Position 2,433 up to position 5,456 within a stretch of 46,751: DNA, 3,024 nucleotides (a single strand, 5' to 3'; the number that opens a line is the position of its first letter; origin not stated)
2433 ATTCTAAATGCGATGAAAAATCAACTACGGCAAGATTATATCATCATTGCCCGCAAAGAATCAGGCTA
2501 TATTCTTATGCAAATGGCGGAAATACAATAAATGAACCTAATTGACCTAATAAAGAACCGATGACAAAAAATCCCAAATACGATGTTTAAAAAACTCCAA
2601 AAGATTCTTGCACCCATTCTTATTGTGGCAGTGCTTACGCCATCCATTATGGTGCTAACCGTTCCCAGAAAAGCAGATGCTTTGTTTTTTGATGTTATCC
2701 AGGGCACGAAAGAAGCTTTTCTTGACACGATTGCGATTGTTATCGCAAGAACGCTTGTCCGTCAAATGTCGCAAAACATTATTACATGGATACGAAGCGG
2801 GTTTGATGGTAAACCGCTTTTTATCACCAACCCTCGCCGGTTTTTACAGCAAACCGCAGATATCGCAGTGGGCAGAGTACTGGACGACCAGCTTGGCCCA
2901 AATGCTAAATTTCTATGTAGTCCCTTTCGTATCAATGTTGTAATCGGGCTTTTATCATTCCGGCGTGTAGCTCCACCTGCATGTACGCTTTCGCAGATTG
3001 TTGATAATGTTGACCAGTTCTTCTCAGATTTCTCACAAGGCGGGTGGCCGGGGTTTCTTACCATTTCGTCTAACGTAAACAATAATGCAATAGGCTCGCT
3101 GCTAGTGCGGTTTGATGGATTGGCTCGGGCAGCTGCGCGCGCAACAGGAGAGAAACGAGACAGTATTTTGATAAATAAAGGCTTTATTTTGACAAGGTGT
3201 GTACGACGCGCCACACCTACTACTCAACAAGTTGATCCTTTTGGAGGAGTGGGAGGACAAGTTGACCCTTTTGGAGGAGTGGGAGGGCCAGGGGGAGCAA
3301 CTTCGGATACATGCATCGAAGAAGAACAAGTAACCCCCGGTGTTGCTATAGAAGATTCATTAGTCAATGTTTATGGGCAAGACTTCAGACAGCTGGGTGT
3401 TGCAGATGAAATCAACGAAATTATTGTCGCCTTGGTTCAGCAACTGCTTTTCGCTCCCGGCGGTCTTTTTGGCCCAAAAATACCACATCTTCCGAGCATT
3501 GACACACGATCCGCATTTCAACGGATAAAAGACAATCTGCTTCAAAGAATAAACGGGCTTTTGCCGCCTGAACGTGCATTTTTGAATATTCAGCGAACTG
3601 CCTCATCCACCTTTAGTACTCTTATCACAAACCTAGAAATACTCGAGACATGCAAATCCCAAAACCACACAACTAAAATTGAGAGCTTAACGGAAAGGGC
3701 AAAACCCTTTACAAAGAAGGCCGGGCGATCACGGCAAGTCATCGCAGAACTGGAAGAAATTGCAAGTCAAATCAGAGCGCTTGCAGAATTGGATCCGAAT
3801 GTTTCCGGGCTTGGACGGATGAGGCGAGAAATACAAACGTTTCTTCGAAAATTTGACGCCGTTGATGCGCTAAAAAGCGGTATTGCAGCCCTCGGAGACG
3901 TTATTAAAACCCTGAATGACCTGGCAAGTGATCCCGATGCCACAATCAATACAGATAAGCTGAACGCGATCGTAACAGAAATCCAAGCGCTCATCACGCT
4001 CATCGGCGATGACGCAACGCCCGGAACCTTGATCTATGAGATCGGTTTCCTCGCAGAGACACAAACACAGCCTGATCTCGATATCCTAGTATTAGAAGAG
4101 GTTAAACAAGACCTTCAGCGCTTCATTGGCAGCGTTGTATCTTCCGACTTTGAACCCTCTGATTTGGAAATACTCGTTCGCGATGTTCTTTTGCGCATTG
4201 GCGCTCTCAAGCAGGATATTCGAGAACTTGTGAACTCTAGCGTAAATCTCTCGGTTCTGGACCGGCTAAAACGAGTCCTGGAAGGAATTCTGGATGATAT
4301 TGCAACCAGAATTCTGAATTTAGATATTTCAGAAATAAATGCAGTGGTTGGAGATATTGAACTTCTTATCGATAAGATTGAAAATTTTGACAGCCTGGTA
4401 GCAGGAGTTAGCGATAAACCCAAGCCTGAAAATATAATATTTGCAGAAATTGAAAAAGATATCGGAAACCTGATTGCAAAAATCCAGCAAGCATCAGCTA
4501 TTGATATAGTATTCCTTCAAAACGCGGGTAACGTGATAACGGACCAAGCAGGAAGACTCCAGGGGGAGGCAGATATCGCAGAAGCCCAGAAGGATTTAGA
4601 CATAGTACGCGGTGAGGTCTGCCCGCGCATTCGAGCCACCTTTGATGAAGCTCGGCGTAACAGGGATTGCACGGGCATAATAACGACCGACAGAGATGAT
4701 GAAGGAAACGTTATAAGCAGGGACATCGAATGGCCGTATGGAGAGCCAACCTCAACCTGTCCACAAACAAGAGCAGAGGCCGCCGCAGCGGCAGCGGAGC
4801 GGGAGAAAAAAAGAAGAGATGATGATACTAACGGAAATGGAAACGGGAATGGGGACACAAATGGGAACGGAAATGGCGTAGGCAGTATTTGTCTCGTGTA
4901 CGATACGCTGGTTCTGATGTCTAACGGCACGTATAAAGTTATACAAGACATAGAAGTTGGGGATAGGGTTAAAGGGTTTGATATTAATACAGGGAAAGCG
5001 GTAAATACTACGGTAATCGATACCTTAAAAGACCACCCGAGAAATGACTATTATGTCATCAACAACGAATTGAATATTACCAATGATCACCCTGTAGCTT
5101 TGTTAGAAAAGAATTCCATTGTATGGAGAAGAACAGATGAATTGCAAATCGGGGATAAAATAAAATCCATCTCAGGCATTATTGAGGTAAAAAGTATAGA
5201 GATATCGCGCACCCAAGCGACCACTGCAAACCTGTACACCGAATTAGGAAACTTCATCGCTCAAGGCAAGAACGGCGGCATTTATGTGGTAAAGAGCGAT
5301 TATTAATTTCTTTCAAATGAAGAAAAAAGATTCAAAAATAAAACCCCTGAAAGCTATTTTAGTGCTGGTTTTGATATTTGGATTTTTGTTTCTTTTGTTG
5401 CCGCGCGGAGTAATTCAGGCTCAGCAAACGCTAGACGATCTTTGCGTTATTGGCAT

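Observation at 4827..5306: Degenerate mini-intein (Hint) at the extreme C-terminus of the 907-aa operon protein: cleavage chemistry kept, splicing residues lost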

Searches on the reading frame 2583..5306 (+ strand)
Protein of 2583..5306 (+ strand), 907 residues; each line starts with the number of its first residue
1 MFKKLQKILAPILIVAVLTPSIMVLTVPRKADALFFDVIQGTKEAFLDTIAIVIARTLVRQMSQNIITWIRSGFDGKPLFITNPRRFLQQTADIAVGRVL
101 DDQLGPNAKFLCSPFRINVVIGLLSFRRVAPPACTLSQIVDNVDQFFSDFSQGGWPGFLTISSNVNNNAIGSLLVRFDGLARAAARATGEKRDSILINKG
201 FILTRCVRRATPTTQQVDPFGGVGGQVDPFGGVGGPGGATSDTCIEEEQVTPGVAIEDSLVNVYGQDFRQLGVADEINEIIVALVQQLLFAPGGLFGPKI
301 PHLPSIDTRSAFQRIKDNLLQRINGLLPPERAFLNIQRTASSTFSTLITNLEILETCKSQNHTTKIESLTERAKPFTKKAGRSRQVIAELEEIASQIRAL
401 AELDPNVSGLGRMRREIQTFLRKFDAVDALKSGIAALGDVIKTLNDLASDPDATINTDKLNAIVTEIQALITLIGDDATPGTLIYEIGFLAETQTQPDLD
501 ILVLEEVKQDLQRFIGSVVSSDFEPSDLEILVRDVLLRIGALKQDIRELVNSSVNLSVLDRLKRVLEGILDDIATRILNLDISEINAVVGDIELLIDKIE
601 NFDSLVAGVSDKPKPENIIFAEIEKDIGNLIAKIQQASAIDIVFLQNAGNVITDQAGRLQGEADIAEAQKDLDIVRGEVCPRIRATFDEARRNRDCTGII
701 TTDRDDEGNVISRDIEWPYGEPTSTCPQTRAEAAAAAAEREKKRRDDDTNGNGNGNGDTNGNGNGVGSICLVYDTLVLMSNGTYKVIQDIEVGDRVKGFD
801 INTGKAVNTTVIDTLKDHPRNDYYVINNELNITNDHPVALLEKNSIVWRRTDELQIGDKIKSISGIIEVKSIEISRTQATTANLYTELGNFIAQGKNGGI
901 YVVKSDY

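Call 5: search_protein_families(library=pfam, proteins=[window:2583-5306:+], max_evalue=1)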
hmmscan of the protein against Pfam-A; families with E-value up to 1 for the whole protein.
window:2583-5306:+ (907 aa): 7 families
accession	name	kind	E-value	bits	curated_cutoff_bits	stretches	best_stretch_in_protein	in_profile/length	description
PF01079.26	Hint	-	0.00019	21.5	29.7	1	770-841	13-89/213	Hint module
PF07591.16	PT-HINT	-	0.0027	18.4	27.7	1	782-880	6-108/137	Pretoxin HINT domain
PF05203.21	Hom_end_hint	-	0.0035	17.8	32.1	1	770-800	1-31/228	Hom_end-associated Hint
PF14623.11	Vint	-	0.035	14.4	27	1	770-842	2-68/166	Hint-domain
PF19443.4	DAHL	-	0.058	13.6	38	1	367-437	125-193/221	DAHL domain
PF10046.14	BLOC1_2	-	0.23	12.3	33.4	0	331-401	2-71/96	Biogenesis of lysosome-related organelles complex-1 subunit 2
PF16326.10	ABC_tran_CTD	-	0.39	11.4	32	0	427-471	10-54/69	ABC transporter C-terminal domain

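Call 7: find_homologous_proteins(query=window:2583-5303:+, max_evalue=0.001)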
Query window:2583-5303:+ (907 aa): 18 proteins with E <= 0.001 among 8000 candidates.
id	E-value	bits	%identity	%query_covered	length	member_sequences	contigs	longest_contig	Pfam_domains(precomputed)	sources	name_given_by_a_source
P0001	0.0e+0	1229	98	64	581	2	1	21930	-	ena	-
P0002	2.8e-193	663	43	72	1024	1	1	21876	-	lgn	-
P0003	1.1e-34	138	36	28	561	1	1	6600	-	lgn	-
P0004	6.1e-27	112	32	27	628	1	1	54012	PF00754.32,PF22633.4,PF16403.12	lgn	-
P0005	1.5e-26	111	33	27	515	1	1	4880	-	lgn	-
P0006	3.4e-25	107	34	27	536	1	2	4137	-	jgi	-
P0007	2.5e-23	100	30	27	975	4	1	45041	-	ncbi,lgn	-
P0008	1.7e-22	98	33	28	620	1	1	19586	-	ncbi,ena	-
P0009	2.6e-22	97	28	31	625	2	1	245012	-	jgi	jgi:hypothetical protein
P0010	3.6e-22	97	31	33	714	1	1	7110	PF13229.13,PF22842.4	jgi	-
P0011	4.3e-22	96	28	31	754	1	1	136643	-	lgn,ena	-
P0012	5.2e-22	96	33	27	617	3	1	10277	-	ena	-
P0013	6.2e-22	96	28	30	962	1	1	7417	-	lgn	-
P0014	9.7e-21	92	30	33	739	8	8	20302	-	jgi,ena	-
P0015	3.2e-20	90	29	31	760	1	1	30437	-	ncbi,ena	-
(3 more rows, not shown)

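Call 13: search_protein_families(library=pfam, proteins=[P0002, P0003, P0007, P0008, P0014], max_evalue=0.1)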
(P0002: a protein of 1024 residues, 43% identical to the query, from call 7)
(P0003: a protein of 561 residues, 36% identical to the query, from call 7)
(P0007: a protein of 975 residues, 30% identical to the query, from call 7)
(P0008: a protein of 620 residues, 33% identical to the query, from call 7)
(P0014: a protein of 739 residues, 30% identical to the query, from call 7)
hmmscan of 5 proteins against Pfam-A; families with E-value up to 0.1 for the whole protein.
P0002 (1024 aa): 4 families
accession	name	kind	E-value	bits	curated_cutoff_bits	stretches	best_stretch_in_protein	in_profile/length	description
PF01079.26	Hint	-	6.2e-05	23.1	29.7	1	867-918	13-64/213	Hint module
PF05203.21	Hom_end_hint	-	0.00088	19.8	32.1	1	867-900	1-34/228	Hom_end-associated Hint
PF19443.4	DAHL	-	0.0028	17.9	38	1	361-450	115-202/221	DAHL domain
PF05461.16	ApoL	-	0.048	13.5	25.9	1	538-653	133-247/298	Apolipoprotein L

P0003 (561 aa): 0 families

P0007 (975 aa): 3 families
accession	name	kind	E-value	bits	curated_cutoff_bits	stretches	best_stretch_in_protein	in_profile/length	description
PF01833.30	TIG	-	0.00027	21.3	20.9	1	530-607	1-77/84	IPT/TIG domain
PF09099.16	Qn_am_d_aIII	-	0.055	14.3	22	0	543-597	15-67/82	Quinohemoprotein amine dehydrogenase, alpha subunit domain III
PF06166.18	DUF979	-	0.074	12.7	26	0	17-87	128-198/307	Protein of unknown function (DUF979)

P0008 (620 aa): 0 families

P0014 (739 aa): 0 families

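Call 25: list_cluster_members(proteins=[P0002, P0021, P0026, P0033, P0043, P0049, P0125, P0140, P0029, P0037])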
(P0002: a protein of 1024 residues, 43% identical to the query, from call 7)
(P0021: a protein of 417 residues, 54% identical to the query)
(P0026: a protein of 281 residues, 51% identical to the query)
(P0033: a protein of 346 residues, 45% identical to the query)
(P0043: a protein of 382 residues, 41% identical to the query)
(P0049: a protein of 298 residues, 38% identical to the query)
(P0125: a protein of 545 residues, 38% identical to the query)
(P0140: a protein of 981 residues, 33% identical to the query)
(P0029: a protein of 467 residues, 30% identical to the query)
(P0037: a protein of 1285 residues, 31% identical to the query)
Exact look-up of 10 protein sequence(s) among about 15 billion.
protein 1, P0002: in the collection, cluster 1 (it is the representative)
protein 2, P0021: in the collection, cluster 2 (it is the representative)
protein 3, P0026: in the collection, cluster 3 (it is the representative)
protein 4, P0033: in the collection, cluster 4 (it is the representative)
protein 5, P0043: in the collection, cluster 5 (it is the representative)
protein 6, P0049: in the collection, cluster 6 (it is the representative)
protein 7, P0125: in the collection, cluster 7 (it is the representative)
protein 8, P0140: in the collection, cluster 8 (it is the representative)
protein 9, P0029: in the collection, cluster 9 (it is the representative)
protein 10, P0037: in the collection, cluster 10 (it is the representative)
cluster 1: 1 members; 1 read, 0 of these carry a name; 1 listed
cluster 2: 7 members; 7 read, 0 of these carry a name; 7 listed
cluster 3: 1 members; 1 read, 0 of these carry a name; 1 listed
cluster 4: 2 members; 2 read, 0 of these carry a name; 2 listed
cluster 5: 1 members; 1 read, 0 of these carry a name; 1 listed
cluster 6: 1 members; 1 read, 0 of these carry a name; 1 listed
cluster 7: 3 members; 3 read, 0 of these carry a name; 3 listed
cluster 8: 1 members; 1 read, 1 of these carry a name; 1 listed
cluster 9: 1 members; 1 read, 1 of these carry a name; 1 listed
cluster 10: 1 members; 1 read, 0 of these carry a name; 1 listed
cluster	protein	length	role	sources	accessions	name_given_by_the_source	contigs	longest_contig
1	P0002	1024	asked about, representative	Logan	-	-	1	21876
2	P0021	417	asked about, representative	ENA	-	-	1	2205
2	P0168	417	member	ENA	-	-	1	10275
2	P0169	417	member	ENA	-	-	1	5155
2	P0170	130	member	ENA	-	-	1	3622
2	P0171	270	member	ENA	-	-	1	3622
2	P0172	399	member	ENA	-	-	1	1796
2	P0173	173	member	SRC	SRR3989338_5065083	-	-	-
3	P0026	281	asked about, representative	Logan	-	-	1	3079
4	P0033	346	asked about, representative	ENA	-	-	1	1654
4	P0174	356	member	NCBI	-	-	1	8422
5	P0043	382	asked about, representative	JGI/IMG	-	-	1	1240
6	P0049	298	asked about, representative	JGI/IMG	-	-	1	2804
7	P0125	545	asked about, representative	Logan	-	-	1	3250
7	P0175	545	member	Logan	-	-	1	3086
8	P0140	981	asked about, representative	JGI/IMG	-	hypothetical protein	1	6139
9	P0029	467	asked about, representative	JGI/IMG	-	Pretoxin HINT domain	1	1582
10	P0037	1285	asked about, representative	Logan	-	-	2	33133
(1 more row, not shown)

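Call 30: find_encoding_contigs(protein=P0002, flank=10000, max_places=3)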
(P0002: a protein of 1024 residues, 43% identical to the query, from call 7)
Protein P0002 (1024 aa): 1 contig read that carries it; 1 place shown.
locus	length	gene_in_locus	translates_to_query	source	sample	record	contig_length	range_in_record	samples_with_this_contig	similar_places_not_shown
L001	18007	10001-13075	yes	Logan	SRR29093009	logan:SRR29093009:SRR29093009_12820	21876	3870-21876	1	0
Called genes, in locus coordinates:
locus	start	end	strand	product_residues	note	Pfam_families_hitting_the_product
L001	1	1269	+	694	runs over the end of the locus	PF01138:RNase_PH, PF03725:RNase_PH_C (faint), PF01138:RNase_PH, PF00013:KH_1, PF00575:S1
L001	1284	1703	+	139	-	-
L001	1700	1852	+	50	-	-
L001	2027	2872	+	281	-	-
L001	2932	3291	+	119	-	-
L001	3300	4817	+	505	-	PF13541:ChlI, PF00493:MCM (weak), PF01078:Mg_chelatase, PF07728:AAA_5, PF13335:Mg_chelatase_C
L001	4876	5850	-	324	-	PF01476:LysM, PF23446:LysM1_NFP_LYK (faint), PF23462:LysM3_NFP (faint), PF23473:LysM3_LYK4_5 (weak), PF01476:LysM, PF01551:Peptidase_M23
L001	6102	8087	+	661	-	PF00580:UvrD-helicase, PF01443:Viral_helicase1 (faint), PF13245:AAA_19, PF13604:AAA_30 (faint), PF13087:AAA_12 (faint), PF13361:UvrD_C, PF13538:UvrD_C_2 (weak)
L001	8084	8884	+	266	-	PF00398:RrnaAD, PF02475:TRM5-TYW2_MTfase (weak), PF13649:Methyltransf_25 (faint)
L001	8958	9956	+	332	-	PF18884:TSP3_bac (faint)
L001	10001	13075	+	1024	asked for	-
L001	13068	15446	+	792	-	PF04610:TrbL (weak)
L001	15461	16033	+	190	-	-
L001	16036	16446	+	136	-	PF12666:PrgI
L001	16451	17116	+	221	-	PF26593:TraC-like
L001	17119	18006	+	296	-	?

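Call 31: find_encoding_contigs(protein=window:2583-5303:+, flank=3000, max_places=3)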
Protein window:2583-5303:+ (907 aa): no gene with exactly this product is on record in the collection.

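Call 32: find_encoding_contigs(protein=P0007, flank=8000, max_places=1)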
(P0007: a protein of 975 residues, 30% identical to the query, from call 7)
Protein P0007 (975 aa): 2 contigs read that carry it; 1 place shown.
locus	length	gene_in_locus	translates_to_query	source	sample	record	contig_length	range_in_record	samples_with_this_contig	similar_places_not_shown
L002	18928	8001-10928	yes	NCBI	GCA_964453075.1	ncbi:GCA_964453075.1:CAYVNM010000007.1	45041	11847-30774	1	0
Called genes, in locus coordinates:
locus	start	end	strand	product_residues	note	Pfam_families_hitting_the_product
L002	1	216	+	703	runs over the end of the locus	PF01138:RNase_PH, PF03725:RNase_PH_C (faint), PF01138:RNase_PH, PF00013:KH_1, PF00575:S1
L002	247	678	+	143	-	-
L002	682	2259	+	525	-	PF05362:Lon_C (weak), PF13541:ChlI, PF00158:Sigma54_activat (faint), PF01078:Mg_chelatase, PF05496:RuvB_N (faint), PF00493:MCM (weak), PF07728:AAA_5 (weak), PF13335:Mg_chelatase_C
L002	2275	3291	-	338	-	PF01476:LysM, PF23473:LysM3_LYK4_5 (faint), PF01476:LysM, PF01551:Peptidase_M23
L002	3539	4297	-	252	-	PF13529:Peptidase_C39_2, PF03412:Peptidase_C39 (faint)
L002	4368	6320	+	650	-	PF00580:UvrD-helicase, PF13245:AAA_19, PF13604:AAA_30 (faint), PF01443:Viral_helicase1 (faint), PF13361:UvrD_C, PF13538:UvrD_C_2 (faint)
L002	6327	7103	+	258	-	PF00398:RrnaAD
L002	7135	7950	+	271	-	-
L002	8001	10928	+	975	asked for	-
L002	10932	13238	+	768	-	-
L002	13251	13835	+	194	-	-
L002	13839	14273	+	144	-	PF12666:PrgI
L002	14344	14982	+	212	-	PF26593:TraC-like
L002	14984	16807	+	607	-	PF19044:P-loop_TraG, PF01935:DUF87 (weak), PF12846:AAA_10 (weak)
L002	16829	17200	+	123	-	-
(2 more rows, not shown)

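Call 33: find_encoding_contigs(protein=P0009, flank=8000, max_places=1)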
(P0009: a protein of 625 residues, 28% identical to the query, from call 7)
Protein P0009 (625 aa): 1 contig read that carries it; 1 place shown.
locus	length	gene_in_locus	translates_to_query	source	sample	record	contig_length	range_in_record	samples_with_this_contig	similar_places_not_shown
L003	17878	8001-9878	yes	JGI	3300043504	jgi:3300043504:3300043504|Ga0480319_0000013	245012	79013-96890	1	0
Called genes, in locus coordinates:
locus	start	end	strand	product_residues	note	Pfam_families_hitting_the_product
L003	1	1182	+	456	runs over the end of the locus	PF01946:Thi4, PF01266:DAO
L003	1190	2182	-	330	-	PF23446:LysM1_NFP_LYK (faint), PF23462:LysM3_NFP (faint), PF23473:LysM3_LYK4_5 (faint), PF01476:LysM, PF01551:Peptidase_M23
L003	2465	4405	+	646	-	PF00580:UvrD-helicase, PF13245:AAA_19, PF01443:Viral_helicase1 (faint), PF13361:UvrD_C, PF13538:UvrD_C_2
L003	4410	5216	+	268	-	PF00398:RrnaAD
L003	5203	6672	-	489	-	PF00251:Glyco_hydro_32N (faint)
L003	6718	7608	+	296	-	-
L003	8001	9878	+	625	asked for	-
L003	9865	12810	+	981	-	-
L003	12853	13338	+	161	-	-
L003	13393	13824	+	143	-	PF12666:PrgI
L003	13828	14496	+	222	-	PF26593:TraC-like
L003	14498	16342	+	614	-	PF19044:P-loop_TraG, PF01935:DUF87 (weak), PF12846:AAA_10 (faint)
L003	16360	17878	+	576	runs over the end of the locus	-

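Call 34: find_encoding_contigs(protein=P0004, flank=8000, max_places=1)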
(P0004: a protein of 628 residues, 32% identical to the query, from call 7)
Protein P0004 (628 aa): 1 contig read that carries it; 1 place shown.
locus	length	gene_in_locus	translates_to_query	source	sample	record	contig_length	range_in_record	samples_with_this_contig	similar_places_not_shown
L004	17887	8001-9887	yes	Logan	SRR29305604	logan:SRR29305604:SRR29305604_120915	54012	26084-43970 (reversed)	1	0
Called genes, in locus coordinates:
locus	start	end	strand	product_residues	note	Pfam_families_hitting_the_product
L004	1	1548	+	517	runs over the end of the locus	PF05362:Lon_C (weak), PF13541:ChlI, PF00493:MCM (faint), PF01078:Mg_chelatase, PF07728:AAA_5, PF13335:Mg_chelatase_C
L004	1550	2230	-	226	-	PF01551:Peptidase_M23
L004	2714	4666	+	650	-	PF00580:UvrD-helicase, PF13245:AAA_19, PF01443:Viral_helicase1 (faint), PF13087:AAA_12 (faint), PF13361:UvrD_C, PF13538:UvrD_C_2 (faint)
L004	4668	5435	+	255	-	PF00398:RrnaAD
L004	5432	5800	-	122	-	-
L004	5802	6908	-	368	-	PF01833:TIG (faint)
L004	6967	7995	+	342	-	-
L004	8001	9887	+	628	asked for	PF00754:F5_F8_type_C, PF22633:F5_F8_type_C_2, PF16403:Bact_surface_Ig-like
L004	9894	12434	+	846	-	-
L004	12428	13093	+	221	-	-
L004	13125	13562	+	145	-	PF12666:PrgI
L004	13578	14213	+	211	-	PF26593:TraC-like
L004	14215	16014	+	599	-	PF19044:P-loop_TraG, PF01935:DUF87 (weak), PF12846:AAA_10 (faint)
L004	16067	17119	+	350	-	-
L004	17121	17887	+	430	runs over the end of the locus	PF18895:T4SS_pilin (weak)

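Call 50: search_protein_families(library=ncbifam, proteins=[window:2583-5303:+, P0002], max_evalue=0.01)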
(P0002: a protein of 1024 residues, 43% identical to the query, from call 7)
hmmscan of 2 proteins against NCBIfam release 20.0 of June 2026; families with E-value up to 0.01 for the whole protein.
window:2583-5303:+ (907 aa): 1 family
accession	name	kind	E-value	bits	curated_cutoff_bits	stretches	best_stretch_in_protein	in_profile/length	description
NF038136.1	rSAM_Rv_intein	exception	0.00092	18.2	700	1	769-815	75-123/574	intein-containing Rv2578c family radical SAM protein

P0002 (1024 aa): 1 family
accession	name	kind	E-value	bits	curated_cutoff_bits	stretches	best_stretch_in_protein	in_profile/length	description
NF038136.1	rSAM_Rv_intein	exception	2e-05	23.6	700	1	866-918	75-130/574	intein-containing Rv2578c family radical SAM protein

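Call 56: find_encoding_contigs(protein=P0168, flank=6000, max_places=2)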
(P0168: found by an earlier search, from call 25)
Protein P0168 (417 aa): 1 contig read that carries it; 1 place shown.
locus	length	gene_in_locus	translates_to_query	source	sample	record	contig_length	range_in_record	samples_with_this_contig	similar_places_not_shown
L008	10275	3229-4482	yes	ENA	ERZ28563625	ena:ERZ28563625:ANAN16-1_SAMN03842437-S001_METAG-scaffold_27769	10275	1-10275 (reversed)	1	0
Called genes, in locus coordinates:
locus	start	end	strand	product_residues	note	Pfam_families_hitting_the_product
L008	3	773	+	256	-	?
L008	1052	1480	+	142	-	PF01934:HepT-like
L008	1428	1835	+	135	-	PF01909:NTP_transf_2, PF18765:Polbeta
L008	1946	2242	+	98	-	PF05168:HEPN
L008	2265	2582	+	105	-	PF01909:NTP_transf_2, PF18765:Polbeta (weak)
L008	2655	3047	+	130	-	PF01909:NTP_transf_2 (weak), PF18765:Polbeta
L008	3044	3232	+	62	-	-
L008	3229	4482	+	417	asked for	PF01079:Hint (faint)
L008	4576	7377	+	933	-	PF00884:Sulfatase, PF01663:Phosphodiest, PF02995:DUF229 (weak), PF16347:SGSH_C (weak), PF00884:Sulfatase, PF16347:SGSH_C (weak)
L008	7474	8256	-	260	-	-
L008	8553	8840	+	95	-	PF04255:DUF433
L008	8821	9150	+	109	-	PF01927:Mut7-C, PF18478:PIN_10 (weak), PF18480:DUF5615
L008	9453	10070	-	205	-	PF01876:RNase_P_p30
